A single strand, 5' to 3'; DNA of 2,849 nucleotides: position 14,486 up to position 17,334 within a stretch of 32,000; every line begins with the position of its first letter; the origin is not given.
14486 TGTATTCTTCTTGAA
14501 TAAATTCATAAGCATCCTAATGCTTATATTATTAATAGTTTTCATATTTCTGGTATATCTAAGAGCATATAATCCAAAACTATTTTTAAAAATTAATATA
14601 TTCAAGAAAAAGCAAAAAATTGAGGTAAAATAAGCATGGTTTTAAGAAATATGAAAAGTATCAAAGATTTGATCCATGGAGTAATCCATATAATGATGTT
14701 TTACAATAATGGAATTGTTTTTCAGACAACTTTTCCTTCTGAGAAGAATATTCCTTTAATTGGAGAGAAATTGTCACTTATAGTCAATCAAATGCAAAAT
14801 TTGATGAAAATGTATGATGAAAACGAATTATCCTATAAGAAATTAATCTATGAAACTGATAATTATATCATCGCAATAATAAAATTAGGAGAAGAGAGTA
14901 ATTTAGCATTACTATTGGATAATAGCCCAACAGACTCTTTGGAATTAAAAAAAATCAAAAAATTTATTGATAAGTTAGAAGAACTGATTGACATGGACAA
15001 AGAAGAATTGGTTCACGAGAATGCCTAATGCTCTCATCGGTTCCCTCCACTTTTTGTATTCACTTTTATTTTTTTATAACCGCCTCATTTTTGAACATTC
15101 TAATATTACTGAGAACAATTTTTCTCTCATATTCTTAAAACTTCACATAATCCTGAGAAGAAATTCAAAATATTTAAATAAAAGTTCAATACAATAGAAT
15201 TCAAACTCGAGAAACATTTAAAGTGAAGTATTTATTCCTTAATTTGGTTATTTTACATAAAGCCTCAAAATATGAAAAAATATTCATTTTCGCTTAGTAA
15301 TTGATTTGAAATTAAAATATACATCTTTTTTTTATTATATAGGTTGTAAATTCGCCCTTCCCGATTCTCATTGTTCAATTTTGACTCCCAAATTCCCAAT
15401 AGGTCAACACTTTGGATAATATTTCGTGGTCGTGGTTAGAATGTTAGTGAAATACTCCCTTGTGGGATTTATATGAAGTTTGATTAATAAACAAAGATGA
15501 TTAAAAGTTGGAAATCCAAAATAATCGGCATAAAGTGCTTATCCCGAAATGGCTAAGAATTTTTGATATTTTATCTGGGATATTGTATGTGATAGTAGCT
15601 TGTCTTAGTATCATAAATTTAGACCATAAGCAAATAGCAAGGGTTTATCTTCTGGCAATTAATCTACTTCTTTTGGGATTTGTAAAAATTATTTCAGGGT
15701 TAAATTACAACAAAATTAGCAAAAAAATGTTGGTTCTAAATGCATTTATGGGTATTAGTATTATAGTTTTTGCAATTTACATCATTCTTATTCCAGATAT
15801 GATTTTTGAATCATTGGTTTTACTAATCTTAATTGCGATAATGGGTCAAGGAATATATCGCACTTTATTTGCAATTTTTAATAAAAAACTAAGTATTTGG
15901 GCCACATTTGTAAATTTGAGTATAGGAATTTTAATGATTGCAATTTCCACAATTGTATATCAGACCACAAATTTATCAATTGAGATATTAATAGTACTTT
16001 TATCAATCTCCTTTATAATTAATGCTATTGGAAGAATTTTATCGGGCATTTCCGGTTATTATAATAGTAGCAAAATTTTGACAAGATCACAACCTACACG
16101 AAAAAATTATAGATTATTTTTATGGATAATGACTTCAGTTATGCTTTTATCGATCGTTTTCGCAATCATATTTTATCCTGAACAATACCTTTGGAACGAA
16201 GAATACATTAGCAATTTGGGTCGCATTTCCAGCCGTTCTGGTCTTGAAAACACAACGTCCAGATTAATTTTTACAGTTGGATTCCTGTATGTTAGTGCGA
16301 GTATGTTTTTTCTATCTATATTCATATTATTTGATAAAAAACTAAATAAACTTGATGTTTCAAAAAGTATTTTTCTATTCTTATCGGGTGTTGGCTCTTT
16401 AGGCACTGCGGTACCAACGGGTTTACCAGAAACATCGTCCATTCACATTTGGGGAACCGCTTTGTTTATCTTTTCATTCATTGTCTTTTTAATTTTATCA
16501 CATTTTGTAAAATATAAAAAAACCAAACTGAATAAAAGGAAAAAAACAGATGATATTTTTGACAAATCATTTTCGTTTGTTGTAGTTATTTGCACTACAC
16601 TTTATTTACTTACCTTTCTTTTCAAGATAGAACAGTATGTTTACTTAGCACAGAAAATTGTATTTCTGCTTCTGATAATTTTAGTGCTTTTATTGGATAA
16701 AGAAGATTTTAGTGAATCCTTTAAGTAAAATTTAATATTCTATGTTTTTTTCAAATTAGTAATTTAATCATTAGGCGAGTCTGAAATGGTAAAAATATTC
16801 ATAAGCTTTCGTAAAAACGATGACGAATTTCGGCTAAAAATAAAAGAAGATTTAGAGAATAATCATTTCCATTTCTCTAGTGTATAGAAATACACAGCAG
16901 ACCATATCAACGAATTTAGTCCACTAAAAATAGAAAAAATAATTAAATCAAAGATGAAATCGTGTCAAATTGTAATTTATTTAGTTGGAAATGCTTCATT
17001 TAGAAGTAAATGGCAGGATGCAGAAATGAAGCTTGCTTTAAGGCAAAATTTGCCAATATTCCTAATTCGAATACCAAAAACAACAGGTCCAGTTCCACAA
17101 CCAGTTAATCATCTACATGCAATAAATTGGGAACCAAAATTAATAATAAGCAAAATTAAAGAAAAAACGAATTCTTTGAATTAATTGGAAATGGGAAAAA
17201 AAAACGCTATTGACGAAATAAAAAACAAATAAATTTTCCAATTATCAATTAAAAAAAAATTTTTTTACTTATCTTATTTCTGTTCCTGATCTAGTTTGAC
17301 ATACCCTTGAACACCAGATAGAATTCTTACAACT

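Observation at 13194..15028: Roadblock/LC7-like protein translationally coupled to an ArsB/NhaD-type permease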

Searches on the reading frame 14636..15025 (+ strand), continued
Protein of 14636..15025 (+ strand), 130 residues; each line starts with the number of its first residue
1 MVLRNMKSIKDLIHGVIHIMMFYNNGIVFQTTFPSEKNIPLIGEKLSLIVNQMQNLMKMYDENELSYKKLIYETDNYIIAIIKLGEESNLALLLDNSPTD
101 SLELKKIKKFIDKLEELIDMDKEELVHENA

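Call 75: find_related_loci(query=A1, collection=genome_contigs, flank=2500)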
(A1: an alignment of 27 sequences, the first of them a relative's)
Query A1 (130 aa) in genome_contigs; peptide patterns used: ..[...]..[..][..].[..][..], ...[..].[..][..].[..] (x = any residue, [..] = any of these).
110 stretches matched a pattern; 87 encode a relative of the query (tblastn E <= 1e-3); the best 80 are kept; 80 distinct loci.
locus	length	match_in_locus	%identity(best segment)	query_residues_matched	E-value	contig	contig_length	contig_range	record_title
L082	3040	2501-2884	64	1-129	2e-50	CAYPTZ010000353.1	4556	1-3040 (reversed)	MAG TPA_asm: uncultured archaeon isolate binchicken_co116_149 genome assembly, contig: NODE_24543_length_4556_cov_4.2268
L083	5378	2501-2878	49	1-126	9e-35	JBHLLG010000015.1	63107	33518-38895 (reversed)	MAG: Candidatus Hermodarchaeota archaeon isolate DZ1M.411 DZ1M.411@1228, whole genome shotgun sequence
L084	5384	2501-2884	45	2-128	8e-34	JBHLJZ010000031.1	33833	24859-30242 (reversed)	MAG: Candidatus Hodarchaeota archaeon isolate DZ1B.201 DZ1B.201@2774, whole genome shotgun sequence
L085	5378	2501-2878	47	1-126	1e-33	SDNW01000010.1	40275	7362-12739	MAG: Promethearchaeota archaeon isolate AMARA_5S AMARA-sed17-1701, whole genome shotgun sequence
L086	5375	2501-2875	47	1-125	2e-33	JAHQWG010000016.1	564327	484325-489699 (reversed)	MAG: Promethearchaeia archaeon isolate ABR01 NODE_2_length_564327_cov_19, whole genome shotgun sequence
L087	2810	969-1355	46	1-128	1e-32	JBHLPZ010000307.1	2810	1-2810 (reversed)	MAG: Candidatus Odinarchaeota archaeon isolate H3B.4 H3B.4@117798, whole genome shotgun sequence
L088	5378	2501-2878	47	1-126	1e-32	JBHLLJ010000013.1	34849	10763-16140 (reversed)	MAG: Candidatus Hermodarchaeota archaeon isolate DZ1M.436 DZ1M.436@3733, whole genome shotgun sequence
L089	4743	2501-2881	46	1-126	1e-32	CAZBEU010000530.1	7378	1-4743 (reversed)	MAG TPA_asm: uncultured archaeon isolate SRP185410_co1_420 genome assembly, contig: k141_1549271, whole genome shotgun s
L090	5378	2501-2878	44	1-126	2e-32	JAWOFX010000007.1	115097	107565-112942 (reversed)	MAG: Promethearchaeia archaeon isolate BLK6-3.bin.141 k191_2979105, whole genome shotgun sequence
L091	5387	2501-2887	47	1-128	2e-32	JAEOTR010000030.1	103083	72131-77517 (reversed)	MAG: Promethearchaeota archaeon isolate YT5_013 k127_12084754, whole genome shotgun sequence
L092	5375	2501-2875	43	1-125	4e-32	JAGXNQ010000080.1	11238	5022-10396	MAG: Promethearchaeota archaeon isolate bin12 NODE_80_length_11238_cov_107.399875, whole genome shotgun sequence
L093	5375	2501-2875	42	1-125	2e-32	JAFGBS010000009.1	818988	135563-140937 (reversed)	MAG: Promethearchaeota archaeon isolate Zod_Metabat.1044 k87_2815762, whole genome shotgun sequence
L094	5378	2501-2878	47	1-126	4e-32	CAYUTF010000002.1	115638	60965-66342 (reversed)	MAG TPA_asm: uncultured archaeon isolate binchicken_co196_315 genome assembly, contig: NODE_78_length_115638_cov_15.6921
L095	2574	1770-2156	45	1-128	3e-32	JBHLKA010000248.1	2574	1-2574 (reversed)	MAG: Candidatus Hodarchaeota archaeon isolate DZ1B.205 DZ1B.205@240843, whole genome shotgun sequence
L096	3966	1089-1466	48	1-126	2e-32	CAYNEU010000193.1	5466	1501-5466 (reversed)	MAG TPA_asm: uncultured archaeon isolate SRP185410_co1_442 genome assembly, contig: k141_2196428, whole genome shotgun s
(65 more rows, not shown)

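Call 84: search_protein_families(library=padloc, proteins=[window:14636-15025:+], max_evalue=0.01)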
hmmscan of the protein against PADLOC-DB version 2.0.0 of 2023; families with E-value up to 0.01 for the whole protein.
window:14636-15025:+ (130 aa): 0 families

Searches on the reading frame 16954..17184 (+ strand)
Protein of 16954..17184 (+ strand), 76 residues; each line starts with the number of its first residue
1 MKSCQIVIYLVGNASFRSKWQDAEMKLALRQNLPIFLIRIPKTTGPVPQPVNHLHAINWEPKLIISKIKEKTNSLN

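Call 29: search_protein_families(library=pfam, proteins=[window:16954-17184:+], max_evalue=0.001)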
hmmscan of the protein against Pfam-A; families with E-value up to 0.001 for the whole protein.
window:16954-17184:+ (76 aa): 2 families
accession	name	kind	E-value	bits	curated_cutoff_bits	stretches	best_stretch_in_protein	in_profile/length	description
PF13676.11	TIR_2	-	0.00017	22.5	28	1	2-59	49-108/122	TIR domain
PF08937.16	ThsB_TIR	-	0.0003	21.6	21.2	1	1-43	56-98/100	Thoeris protein ThsB, TIR-like domain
